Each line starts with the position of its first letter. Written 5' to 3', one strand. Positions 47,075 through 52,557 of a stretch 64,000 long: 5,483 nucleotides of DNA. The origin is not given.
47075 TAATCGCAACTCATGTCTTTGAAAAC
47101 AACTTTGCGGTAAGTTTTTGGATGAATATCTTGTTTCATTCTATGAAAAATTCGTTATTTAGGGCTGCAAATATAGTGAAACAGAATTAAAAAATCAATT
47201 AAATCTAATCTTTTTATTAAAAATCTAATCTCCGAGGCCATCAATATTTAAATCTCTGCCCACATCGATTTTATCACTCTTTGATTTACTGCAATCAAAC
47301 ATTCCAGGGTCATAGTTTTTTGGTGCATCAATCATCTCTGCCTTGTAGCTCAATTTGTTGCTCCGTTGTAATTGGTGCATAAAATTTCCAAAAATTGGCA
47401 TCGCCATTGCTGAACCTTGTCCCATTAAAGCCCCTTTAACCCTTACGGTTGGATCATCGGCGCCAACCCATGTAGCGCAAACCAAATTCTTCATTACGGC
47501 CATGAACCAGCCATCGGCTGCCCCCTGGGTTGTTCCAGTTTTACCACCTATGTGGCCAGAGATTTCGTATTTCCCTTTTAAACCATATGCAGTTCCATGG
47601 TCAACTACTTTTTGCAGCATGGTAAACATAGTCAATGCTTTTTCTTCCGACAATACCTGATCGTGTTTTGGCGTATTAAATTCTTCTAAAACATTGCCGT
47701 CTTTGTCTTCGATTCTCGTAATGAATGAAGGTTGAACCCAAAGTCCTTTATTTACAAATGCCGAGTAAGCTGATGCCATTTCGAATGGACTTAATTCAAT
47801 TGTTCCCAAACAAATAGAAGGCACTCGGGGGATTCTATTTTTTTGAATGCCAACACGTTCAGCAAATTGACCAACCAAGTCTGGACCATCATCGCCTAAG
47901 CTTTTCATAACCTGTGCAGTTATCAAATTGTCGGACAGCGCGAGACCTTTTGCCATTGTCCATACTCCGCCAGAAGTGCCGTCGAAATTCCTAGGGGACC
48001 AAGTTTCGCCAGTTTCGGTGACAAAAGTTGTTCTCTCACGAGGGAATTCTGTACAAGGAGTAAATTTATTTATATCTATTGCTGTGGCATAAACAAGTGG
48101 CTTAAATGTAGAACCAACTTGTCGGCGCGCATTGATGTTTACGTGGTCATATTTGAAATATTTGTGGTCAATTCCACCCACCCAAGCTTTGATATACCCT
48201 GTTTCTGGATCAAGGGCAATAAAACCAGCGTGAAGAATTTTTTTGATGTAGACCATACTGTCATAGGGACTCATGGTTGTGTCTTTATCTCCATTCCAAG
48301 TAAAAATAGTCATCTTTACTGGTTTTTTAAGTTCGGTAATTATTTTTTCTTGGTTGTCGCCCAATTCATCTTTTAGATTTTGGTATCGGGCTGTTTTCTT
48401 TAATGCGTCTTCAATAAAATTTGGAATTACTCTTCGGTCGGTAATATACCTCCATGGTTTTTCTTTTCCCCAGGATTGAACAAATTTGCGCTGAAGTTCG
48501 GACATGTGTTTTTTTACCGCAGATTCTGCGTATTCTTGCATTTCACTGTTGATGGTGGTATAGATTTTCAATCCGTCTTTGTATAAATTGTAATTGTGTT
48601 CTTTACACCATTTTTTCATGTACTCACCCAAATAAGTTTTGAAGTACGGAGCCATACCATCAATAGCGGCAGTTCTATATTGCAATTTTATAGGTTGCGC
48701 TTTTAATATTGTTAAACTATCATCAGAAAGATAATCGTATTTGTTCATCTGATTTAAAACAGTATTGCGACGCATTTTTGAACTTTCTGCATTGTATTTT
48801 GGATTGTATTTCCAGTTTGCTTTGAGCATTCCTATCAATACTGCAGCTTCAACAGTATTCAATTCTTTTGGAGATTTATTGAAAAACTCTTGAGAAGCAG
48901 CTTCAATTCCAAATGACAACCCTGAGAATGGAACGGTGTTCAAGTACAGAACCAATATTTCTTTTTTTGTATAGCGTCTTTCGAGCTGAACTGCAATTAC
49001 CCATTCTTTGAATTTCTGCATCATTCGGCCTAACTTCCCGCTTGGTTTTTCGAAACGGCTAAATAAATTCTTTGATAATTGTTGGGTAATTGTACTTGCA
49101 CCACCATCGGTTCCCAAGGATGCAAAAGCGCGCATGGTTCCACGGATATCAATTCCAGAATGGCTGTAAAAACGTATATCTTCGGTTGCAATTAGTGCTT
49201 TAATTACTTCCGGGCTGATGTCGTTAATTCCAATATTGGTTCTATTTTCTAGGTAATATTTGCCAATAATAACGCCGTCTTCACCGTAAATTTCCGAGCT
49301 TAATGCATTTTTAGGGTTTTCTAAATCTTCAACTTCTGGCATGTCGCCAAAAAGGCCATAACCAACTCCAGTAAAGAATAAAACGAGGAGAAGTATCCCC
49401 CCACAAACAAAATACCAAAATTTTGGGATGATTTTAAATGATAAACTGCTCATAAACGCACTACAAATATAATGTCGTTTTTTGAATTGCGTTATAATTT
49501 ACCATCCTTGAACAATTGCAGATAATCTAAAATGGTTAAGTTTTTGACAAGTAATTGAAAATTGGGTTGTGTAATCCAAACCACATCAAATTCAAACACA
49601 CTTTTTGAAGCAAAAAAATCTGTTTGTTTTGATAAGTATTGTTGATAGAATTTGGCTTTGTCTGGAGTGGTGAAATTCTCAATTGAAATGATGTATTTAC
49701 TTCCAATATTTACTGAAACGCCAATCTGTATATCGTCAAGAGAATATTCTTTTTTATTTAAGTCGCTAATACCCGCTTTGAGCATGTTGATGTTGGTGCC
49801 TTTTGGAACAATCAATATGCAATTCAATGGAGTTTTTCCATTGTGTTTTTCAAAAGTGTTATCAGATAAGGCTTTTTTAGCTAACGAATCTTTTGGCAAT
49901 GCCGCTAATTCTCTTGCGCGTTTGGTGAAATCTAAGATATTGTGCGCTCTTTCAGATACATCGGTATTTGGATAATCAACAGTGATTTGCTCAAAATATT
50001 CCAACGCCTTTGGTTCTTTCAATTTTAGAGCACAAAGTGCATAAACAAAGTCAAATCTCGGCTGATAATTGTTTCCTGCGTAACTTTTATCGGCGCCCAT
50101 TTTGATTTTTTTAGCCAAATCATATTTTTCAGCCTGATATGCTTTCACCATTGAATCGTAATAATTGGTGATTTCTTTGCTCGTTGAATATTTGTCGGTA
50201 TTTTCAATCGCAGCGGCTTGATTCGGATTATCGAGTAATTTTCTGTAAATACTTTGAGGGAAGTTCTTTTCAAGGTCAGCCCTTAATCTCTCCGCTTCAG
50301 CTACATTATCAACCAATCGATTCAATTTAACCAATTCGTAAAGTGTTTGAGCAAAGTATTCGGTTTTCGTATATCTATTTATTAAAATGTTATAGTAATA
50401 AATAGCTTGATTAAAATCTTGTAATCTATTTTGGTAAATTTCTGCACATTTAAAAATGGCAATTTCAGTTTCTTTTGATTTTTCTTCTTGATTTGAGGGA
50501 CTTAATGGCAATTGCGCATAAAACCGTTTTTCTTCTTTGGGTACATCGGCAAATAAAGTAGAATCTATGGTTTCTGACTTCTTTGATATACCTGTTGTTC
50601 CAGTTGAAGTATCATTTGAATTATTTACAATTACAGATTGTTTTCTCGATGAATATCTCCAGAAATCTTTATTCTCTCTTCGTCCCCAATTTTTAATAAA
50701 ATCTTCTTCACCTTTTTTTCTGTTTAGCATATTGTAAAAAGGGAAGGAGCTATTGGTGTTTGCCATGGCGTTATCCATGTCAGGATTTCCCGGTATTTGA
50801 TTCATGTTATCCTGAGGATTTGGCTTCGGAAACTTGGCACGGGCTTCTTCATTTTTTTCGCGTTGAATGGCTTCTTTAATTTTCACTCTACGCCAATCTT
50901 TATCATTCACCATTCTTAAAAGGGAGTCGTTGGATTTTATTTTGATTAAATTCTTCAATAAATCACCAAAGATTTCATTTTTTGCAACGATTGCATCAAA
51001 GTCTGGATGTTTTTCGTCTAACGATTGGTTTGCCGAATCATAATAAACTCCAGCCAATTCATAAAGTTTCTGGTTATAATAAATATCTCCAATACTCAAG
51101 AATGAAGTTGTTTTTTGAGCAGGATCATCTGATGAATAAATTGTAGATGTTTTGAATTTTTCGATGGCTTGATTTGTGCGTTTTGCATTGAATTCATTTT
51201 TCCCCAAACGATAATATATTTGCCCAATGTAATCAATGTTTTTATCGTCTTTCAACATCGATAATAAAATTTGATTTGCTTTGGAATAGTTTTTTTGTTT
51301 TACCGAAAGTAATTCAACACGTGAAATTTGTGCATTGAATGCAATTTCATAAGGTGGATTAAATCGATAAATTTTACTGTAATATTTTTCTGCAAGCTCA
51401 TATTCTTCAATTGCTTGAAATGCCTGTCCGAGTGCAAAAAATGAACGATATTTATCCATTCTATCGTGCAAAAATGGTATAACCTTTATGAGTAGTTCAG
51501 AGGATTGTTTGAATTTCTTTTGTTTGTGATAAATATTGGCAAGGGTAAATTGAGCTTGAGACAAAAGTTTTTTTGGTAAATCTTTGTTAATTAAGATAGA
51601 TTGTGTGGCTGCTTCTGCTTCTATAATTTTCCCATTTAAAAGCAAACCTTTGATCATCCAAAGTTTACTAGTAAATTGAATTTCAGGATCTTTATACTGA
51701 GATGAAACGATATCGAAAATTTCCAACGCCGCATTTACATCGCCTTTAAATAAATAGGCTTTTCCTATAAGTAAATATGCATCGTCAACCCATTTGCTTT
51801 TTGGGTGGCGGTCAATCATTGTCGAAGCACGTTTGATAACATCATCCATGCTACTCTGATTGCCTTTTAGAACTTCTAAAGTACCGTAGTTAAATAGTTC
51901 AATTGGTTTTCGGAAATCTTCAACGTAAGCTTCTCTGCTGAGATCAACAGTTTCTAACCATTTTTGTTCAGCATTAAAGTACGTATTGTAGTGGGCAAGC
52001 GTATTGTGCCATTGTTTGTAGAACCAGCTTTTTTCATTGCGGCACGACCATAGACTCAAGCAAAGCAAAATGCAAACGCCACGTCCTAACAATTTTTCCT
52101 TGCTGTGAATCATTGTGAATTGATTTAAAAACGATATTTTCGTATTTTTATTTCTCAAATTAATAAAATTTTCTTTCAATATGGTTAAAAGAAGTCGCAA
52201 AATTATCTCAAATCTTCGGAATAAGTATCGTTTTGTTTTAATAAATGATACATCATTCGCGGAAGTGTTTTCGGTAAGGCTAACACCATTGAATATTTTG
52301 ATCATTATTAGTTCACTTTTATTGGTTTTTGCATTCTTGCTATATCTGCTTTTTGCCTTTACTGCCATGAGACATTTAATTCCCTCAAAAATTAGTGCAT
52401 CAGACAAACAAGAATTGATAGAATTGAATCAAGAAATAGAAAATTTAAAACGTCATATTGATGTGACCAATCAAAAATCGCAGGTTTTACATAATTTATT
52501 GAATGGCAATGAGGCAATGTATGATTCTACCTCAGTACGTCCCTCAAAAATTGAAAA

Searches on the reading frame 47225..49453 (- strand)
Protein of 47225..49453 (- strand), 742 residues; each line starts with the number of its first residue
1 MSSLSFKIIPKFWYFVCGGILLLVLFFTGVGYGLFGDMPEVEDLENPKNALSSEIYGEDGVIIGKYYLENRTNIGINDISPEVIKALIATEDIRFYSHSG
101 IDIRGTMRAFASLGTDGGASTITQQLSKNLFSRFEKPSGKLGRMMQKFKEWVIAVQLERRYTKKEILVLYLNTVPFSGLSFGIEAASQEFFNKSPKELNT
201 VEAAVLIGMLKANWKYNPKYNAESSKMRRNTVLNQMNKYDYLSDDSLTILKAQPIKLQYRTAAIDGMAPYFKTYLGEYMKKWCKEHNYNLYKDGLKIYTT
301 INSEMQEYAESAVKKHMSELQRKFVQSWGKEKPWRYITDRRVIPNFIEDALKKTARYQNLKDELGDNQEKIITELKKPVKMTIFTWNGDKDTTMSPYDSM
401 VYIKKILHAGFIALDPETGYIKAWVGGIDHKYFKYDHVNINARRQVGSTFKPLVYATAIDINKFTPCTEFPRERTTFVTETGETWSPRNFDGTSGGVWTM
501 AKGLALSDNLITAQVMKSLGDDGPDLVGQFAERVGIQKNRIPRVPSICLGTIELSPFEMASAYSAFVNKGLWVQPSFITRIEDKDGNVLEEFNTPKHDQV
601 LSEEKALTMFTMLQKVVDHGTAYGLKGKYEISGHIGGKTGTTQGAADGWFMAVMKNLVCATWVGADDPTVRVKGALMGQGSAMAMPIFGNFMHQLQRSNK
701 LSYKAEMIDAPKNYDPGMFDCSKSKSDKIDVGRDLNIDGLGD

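Call 91: search_protein_families(library=pfam, proteins=[window:47225-49453:-], max_evalue=0.00001)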
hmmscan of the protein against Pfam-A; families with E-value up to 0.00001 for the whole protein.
window:47225-49453:- (742 aa): 2 families
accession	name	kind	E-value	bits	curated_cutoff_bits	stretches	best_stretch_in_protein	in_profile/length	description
PF00912.28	Transgly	-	7.5e-53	179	27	1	62-236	4-177/178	Transglycosylase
PF00905.27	Transpeptidase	-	3.8e-27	95.7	22.1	1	410-692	2-298/299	Penicillin binding protein transpeptidase domain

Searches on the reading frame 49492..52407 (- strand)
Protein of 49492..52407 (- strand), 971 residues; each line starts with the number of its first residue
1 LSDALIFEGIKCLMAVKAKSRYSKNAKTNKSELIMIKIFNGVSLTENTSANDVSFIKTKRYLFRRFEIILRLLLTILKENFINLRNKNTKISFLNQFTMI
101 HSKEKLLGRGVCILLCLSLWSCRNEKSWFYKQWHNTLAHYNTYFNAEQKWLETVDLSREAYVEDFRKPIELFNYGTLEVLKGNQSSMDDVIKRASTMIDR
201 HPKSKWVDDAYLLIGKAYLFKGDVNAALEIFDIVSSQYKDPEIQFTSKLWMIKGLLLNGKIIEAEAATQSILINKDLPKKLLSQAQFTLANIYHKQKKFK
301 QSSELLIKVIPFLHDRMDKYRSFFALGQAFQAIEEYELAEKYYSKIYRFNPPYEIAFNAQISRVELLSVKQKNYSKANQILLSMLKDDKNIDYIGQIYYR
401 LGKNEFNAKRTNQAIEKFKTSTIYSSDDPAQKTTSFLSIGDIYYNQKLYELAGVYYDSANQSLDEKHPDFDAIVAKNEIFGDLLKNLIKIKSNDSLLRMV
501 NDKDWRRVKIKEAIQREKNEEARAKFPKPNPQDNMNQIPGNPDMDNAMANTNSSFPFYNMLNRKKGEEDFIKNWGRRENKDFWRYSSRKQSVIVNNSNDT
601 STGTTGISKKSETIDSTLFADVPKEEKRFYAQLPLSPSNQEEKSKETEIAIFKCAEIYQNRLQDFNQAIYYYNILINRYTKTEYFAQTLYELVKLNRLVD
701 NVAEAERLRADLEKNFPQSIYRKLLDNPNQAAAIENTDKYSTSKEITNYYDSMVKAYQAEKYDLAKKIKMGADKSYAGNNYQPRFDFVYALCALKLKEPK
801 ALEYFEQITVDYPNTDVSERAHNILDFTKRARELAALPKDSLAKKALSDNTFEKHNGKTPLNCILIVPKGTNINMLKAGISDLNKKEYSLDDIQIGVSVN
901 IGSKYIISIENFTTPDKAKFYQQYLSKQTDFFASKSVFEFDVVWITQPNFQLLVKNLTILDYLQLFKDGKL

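Call 91: search_protein_families(library=pfam, proteins=[window:49492-52407:-], max_evalue=0.00001)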
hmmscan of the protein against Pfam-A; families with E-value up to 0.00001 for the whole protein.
window:49492-52407:- (971 aa): 5 families
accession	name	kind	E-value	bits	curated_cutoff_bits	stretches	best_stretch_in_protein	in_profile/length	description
PF13174.12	TPR_6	-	3.1e-10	40.4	26.3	0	209-239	1-31/33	Tetratricopeptide repeat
PF13181.12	TPR_8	-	5.1e-08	32.9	25.7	0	320-351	1-32/34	Tetratricopeptide repeat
PF07719.23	TPR_2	-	2e-07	31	27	0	322-351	3-32/34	Tetratricopeptide repeat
PF00515.34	TPR_1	-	1e-06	28.8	27.8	0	321-351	2-32/34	Tetratricopeptide repeat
PF13424.12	TPR_12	-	6.2e-06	26.7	30.1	0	284-348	4-73/77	Tetratricopeptide repeat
